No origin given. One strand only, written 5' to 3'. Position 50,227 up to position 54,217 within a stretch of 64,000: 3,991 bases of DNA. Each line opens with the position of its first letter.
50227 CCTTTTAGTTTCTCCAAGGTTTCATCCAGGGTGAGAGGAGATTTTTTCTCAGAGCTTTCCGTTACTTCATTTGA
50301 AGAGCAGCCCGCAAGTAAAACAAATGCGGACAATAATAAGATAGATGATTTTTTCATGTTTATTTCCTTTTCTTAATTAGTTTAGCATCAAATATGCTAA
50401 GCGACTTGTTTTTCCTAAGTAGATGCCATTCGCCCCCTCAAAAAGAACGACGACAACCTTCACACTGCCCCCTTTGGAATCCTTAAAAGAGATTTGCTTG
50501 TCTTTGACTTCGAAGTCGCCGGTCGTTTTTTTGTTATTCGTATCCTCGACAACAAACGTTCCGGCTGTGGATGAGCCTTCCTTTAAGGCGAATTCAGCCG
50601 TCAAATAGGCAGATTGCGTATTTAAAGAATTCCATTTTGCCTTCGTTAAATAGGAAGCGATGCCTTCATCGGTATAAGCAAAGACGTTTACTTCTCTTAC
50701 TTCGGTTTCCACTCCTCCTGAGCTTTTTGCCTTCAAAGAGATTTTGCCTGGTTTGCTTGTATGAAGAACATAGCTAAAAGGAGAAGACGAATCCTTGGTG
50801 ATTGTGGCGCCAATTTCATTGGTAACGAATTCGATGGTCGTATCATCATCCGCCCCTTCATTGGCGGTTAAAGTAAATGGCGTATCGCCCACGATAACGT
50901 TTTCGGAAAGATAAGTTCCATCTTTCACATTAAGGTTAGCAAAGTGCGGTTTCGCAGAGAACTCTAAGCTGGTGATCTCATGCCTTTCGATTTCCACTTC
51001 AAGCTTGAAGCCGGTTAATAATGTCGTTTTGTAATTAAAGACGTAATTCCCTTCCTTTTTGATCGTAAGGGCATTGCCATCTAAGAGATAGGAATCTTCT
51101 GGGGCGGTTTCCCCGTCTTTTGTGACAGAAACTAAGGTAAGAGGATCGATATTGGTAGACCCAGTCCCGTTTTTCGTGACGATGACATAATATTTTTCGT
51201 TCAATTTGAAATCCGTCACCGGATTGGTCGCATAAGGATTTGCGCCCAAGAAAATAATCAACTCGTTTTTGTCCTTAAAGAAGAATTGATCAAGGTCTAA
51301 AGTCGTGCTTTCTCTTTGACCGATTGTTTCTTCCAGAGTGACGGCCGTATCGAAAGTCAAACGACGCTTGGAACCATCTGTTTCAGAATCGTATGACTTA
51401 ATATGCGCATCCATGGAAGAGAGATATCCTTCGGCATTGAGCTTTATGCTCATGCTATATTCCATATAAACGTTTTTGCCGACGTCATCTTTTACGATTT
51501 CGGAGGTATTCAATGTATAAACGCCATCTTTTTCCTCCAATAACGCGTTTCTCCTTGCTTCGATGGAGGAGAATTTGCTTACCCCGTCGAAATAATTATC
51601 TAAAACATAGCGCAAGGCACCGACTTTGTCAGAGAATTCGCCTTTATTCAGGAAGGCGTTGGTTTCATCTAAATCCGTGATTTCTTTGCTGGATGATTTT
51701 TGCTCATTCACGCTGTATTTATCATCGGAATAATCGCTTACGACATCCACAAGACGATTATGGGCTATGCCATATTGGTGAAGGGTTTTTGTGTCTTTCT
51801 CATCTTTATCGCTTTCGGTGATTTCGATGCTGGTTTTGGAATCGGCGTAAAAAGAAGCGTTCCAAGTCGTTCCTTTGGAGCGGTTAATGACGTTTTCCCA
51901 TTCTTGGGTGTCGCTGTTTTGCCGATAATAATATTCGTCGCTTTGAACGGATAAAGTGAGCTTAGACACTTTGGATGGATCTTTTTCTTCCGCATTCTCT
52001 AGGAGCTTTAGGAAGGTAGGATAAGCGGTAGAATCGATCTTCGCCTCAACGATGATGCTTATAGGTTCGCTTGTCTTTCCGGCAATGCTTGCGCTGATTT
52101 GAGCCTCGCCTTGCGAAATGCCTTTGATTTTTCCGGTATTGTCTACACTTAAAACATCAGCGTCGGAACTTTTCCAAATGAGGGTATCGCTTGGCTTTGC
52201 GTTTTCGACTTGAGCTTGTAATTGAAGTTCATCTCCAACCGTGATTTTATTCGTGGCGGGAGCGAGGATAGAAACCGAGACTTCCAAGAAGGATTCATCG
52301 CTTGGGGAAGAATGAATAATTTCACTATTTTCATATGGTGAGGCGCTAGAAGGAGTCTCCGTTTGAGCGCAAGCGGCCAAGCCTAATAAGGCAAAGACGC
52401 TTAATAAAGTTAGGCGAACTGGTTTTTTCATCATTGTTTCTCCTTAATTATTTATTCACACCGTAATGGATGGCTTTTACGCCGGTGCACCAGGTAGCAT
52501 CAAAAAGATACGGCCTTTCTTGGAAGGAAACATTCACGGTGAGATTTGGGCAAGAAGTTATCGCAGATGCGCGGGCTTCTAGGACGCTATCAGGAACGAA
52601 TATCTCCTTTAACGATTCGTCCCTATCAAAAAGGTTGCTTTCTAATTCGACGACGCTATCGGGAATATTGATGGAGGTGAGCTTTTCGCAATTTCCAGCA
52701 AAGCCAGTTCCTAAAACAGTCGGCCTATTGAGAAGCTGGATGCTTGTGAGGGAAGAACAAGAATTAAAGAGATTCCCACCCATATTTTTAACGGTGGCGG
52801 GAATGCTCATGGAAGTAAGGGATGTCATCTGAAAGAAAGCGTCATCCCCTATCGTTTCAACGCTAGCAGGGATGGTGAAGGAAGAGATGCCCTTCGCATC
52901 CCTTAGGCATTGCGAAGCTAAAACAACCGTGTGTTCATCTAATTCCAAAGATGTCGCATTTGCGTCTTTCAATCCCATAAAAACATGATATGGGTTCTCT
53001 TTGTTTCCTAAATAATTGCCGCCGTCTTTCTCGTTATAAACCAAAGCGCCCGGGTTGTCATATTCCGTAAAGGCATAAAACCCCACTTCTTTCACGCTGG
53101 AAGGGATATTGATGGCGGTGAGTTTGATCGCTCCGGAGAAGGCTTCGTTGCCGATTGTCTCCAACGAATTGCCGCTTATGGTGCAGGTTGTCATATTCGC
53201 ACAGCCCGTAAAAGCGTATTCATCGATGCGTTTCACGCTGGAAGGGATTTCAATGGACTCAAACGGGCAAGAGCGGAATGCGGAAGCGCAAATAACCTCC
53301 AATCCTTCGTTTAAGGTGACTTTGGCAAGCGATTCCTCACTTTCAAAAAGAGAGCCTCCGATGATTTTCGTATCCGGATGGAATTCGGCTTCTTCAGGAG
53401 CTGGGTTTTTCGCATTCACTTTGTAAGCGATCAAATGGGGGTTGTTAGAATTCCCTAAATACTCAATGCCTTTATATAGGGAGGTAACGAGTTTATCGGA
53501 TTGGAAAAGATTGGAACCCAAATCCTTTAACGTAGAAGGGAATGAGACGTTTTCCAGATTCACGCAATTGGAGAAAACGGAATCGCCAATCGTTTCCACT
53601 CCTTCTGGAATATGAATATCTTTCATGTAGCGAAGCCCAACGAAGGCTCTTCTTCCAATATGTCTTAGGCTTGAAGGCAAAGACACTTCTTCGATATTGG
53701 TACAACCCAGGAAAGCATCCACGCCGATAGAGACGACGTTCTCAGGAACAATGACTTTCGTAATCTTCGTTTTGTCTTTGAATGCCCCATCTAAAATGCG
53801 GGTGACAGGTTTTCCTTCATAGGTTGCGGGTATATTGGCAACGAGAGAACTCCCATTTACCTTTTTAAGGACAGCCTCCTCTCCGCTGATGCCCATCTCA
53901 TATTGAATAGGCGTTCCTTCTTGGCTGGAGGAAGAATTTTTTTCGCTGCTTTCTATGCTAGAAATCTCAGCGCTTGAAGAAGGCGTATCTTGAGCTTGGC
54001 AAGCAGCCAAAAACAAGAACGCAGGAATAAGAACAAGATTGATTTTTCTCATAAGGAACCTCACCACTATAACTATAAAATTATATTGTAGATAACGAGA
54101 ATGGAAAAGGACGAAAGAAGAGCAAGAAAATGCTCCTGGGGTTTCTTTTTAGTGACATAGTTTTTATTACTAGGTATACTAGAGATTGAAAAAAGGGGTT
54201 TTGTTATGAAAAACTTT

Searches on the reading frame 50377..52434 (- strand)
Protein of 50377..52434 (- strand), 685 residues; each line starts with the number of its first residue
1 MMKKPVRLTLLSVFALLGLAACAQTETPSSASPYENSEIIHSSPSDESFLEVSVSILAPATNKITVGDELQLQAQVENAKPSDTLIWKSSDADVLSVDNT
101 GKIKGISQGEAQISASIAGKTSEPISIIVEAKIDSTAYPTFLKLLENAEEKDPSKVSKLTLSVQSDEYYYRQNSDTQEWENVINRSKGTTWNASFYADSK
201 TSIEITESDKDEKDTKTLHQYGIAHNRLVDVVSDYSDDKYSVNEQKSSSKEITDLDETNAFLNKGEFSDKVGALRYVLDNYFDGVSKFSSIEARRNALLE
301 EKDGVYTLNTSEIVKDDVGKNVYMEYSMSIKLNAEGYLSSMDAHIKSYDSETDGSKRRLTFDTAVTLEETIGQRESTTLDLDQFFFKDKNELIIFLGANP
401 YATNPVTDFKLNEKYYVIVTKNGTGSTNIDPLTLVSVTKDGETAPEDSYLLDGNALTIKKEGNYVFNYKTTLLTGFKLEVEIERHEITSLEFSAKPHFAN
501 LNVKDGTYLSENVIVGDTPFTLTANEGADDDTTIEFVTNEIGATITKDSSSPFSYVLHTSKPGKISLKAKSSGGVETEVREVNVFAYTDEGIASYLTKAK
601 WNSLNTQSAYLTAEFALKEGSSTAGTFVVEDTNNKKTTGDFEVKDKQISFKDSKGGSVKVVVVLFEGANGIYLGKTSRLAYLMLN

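Call 15: search_protein_families(library=pfam, proteins=[window:50377-52434:-], max_evalue=0.01)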
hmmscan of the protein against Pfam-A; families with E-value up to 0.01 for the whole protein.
window:50377-52434:- (685 aa): 1 family
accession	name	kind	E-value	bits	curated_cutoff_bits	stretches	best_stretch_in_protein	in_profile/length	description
PF02368.24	Big_2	-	8.1e-06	26.1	22.8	1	58-115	8-66/79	Bacterial Ig-like domain (group 2)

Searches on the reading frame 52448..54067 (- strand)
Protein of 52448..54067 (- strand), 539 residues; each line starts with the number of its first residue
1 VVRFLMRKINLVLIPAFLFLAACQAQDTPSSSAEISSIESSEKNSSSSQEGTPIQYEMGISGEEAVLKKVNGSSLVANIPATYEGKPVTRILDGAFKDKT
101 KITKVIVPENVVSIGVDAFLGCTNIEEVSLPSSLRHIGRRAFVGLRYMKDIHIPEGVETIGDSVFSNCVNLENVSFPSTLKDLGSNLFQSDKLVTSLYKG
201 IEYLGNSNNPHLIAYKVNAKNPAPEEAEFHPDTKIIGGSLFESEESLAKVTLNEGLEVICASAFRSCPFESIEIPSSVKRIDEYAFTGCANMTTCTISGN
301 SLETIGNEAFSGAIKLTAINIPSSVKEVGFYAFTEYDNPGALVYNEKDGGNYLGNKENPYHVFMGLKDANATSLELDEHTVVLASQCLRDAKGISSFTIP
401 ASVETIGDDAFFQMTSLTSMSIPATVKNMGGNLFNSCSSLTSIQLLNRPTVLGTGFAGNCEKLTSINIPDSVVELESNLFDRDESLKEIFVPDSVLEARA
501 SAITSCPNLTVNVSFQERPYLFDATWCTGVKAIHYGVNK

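Call 15: search_protein_families(library=pfam, proteins=[window:52448-54067:-], max_evalue=0.01)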
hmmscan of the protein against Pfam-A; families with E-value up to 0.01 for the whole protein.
window:52448-54067:- (539 aa): 2 families
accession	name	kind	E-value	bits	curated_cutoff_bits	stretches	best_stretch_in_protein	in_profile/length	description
PF13306.12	LRR_5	-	8.3e-77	255.7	27.7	3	90-193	2-103/127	BspA type Leucine rich repeat region (6 copies)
PF13855.12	LRR_8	-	4.1e-10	39.7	27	1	278-321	13-56/61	Leucine rich repeat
